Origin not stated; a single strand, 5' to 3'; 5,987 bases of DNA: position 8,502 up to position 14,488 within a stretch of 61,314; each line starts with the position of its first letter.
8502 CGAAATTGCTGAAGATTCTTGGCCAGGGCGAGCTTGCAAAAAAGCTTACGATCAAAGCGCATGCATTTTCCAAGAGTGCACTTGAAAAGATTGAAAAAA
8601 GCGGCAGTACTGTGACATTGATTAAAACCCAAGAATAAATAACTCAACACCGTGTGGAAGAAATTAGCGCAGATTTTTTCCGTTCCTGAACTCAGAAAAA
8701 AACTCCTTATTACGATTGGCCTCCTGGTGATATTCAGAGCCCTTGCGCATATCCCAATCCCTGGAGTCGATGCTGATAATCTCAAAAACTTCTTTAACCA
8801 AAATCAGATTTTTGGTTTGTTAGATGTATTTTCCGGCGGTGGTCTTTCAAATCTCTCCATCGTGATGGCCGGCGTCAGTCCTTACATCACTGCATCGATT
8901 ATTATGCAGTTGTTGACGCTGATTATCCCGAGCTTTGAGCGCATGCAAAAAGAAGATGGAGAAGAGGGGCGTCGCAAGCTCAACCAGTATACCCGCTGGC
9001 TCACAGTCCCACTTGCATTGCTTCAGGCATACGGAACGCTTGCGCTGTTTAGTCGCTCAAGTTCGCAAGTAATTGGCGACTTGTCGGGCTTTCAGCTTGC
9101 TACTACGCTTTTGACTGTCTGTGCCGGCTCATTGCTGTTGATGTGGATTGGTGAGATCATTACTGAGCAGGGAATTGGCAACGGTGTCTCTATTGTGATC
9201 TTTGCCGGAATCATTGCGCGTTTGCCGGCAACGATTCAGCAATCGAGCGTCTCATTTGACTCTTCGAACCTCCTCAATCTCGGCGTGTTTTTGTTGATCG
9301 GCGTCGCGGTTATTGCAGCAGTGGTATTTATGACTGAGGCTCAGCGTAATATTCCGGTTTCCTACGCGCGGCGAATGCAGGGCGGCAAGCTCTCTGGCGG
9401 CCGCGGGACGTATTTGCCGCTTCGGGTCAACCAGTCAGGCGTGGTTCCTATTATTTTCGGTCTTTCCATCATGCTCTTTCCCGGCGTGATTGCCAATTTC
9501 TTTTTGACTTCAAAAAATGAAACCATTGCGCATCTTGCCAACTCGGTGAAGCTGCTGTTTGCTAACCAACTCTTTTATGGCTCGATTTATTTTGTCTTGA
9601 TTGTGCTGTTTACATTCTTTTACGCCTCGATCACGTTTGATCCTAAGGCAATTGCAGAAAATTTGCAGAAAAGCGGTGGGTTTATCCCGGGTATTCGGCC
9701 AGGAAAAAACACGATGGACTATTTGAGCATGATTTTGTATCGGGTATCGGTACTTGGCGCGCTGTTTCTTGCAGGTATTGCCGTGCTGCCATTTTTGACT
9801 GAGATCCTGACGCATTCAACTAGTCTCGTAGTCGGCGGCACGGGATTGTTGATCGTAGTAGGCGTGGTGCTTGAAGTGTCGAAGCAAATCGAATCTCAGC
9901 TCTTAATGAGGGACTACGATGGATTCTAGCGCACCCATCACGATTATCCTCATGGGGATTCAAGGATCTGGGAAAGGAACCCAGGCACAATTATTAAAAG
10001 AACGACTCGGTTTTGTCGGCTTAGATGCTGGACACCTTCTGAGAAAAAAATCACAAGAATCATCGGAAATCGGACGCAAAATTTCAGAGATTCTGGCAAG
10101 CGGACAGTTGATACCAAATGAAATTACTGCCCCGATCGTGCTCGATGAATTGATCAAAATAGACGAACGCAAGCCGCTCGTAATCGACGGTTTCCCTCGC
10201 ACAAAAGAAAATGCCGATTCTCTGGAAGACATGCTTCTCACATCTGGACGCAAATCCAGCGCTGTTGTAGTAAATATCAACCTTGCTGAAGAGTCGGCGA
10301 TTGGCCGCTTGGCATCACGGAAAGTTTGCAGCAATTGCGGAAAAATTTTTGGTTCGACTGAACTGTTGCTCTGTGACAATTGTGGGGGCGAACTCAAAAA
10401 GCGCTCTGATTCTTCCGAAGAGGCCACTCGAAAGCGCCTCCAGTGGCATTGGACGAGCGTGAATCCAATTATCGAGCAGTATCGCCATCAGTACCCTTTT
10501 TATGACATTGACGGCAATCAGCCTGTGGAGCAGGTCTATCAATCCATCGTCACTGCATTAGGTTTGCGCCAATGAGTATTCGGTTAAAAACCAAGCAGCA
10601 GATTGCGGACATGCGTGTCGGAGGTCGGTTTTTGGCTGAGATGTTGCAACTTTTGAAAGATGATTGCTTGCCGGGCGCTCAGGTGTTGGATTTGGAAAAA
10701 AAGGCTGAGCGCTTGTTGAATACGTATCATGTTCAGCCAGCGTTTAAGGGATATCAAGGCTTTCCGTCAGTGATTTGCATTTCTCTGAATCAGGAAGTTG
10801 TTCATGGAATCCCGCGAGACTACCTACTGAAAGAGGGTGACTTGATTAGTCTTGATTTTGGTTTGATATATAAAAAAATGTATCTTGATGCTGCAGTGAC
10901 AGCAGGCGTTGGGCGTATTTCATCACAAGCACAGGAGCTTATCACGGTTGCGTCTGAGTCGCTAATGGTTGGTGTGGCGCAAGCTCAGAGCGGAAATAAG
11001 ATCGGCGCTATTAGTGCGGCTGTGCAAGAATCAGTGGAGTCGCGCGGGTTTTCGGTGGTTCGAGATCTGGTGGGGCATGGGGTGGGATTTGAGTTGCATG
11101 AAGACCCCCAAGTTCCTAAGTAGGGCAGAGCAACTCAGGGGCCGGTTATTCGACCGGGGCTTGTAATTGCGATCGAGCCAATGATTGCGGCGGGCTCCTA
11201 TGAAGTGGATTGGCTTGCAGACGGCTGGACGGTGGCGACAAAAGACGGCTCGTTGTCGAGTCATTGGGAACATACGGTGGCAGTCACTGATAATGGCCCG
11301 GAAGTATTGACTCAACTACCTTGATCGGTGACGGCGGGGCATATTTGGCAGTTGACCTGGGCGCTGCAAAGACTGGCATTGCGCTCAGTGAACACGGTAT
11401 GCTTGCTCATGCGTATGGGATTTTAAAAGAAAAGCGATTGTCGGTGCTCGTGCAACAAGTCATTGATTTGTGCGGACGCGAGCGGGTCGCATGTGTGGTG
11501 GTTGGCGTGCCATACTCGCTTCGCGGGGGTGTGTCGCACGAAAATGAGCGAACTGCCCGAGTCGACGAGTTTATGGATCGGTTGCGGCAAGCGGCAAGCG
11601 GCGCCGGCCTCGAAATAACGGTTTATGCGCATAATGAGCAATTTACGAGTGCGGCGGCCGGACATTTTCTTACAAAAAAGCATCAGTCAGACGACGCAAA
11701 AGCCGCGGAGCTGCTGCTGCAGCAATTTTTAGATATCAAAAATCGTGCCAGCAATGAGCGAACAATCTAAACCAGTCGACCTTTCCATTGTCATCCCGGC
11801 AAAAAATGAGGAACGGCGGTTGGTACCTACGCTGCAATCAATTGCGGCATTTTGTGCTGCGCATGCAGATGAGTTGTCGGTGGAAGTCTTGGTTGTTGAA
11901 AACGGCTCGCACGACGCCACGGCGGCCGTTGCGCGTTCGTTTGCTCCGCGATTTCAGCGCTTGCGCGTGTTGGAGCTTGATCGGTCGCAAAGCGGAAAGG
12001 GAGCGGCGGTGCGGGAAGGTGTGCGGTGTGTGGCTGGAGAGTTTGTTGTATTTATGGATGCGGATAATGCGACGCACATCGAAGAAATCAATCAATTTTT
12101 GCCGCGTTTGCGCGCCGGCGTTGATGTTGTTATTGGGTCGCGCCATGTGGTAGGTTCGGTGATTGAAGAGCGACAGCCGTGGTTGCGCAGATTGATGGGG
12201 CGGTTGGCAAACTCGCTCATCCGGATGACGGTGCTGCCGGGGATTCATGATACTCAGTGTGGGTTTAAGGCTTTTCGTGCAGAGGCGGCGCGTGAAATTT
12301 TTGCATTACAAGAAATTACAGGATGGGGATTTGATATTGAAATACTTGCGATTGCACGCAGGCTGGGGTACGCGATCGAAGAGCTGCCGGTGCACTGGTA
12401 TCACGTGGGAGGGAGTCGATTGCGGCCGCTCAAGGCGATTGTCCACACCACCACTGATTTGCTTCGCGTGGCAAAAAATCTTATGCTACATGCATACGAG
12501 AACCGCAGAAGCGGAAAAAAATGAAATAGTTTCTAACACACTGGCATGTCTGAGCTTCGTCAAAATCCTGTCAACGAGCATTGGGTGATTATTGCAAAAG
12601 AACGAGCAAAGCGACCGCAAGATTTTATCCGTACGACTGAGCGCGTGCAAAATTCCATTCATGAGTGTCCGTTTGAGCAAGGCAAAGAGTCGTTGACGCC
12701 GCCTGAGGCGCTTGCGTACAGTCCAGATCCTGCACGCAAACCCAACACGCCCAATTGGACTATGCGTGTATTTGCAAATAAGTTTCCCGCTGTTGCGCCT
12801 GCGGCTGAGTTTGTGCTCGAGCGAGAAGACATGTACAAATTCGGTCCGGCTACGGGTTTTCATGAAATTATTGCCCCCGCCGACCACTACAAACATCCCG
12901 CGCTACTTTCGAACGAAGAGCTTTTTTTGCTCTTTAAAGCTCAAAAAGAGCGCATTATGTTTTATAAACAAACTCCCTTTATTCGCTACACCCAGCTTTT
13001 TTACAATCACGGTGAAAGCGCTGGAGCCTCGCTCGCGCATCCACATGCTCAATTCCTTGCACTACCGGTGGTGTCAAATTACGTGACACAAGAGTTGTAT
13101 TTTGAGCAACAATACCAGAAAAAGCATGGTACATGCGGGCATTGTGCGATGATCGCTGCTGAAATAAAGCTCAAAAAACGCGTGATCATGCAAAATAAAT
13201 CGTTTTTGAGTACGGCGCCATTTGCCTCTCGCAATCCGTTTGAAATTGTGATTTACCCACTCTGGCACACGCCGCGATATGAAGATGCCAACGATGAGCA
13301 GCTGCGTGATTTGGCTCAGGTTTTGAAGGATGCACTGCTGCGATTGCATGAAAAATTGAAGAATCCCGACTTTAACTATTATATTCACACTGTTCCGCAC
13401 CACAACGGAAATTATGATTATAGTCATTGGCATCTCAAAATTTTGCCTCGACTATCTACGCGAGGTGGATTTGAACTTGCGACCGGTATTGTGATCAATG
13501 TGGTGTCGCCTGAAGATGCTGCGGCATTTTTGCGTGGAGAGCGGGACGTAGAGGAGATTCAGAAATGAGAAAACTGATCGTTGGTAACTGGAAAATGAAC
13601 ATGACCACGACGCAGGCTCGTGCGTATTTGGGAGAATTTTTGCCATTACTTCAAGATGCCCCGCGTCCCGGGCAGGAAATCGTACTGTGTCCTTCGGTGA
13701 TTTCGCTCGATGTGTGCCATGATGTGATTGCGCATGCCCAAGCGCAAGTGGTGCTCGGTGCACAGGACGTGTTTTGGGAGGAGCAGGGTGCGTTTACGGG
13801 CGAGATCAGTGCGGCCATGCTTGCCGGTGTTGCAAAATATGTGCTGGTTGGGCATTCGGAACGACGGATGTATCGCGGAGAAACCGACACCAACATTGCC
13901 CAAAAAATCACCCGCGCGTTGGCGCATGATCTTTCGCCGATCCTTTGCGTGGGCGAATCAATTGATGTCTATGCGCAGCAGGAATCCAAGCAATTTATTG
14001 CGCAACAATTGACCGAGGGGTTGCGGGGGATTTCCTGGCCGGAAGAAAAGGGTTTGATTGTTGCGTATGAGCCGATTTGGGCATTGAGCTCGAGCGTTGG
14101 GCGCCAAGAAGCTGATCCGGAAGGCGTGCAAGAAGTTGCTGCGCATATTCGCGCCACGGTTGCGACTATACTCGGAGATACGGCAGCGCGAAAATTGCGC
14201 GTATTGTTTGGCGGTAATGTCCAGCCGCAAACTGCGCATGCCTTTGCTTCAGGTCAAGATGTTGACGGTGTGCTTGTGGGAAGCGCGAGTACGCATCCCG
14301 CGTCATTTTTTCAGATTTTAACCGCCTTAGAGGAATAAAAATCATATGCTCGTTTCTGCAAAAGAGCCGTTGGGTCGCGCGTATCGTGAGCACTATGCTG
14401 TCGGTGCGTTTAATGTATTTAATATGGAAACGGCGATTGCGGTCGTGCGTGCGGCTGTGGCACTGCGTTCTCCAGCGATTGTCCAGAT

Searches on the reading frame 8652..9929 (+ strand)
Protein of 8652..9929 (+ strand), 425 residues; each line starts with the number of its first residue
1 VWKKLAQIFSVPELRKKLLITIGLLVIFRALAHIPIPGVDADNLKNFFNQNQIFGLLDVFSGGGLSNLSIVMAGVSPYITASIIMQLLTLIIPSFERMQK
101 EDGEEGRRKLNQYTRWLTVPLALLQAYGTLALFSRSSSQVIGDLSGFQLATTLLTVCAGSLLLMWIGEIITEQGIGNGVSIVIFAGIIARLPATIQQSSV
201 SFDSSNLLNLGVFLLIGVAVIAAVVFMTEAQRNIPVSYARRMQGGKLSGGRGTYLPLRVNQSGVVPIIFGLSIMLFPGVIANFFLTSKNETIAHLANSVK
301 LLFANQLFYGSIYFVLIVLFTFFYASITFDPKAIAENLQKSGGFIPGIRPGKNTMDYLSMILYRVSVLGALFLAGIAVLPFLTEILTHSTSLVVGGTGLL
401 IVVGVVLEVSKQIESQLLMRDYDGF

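Call 101: search_protein_families(library=pfam, proteins=[window:8652-9929:+], max_evalue=0.00001)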
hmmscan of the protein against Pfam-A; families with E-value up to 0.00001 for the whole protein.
window:8652-9929:+ (425 aa): 1 family
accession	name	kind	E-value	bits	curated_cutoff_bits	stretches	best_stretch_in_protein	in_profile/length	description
PF00344.25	SecY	-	1.4e-104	350.2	32.2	1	69-409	1-305/306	SecY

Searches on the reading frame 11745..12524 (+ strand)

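Call 101: search_protein_families(library=pfam, proteins=[window:11745-12524:+], max_evalue=0.00001)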
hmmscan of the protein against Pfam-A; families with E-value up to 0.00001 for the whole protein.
window:11745-12524:+ (259 aa): 2 families
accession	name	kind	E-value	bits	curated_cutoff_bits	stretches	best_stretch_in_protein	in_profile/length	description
PF00535.33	Glycos_transf_2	-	1.3e-29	103.7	23.3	1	14-186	1-168/168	Glycosyl transferase family 2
PF13641.12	Glyco_tranf_2_3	-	2e-13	51.3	27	1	13-135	3-125/230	Glycosyltransferase like family 2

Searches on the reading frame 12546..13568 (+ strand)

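Call 101: search_protein_families(library=pfam, proteins=[window:12546-13568:+], max_evalue=0.00001)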
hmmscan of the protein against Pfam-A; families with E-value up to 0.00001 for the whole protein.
window:12546-13568:+ (340 aa): 3 families
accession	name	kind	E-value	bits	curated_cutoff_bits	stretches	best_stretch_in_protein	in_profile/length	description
PF16268.10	DUF4921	-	6.4e-11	42.3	28.5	1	128-324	204-388/425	Domain of unknown function (DUF4921)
PF01087.27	GalP_UDP_transf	-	6.2e-10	40.2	22.1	1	2-175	12-182/184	Galactose-1-phosphate uridyl transferase, N-terminal domain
PF02744.22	GalP_UDP_tr_C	-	1.1e-07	32.1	29.2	1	188-297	6-115/165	Galactose-1-phosphate uridyl transferase, C-terminal domain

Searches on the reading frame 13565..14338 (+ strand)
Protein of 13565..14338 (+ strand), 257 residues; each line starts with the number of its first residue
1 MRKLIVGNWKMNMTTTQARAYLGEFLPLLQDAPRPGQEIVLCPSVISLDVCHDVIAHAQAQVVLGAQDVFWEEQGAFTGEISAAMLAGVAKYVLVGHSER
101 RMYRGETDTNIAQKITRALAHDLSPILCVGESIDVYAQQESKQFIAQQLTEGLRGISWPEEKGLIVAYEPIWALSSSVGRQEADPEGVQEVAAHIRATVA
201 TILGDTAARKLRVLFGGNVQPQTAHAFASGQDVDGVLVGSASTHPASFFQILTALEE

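Call 101: search_protein_families(library=pfam, proteins=[window:13565-14338:+], max_evalue=0.00001)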
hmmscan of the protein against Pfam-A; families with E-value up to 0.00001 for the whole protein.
window:13565-14338:+ (257 aa): 1 family
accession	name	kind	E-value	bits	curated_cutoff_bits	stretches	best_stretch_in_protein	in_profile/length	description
PF00121.24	TIM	-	1.3e-70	238.2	20.1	1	3-254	1-244/245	Triosephosphate isomerase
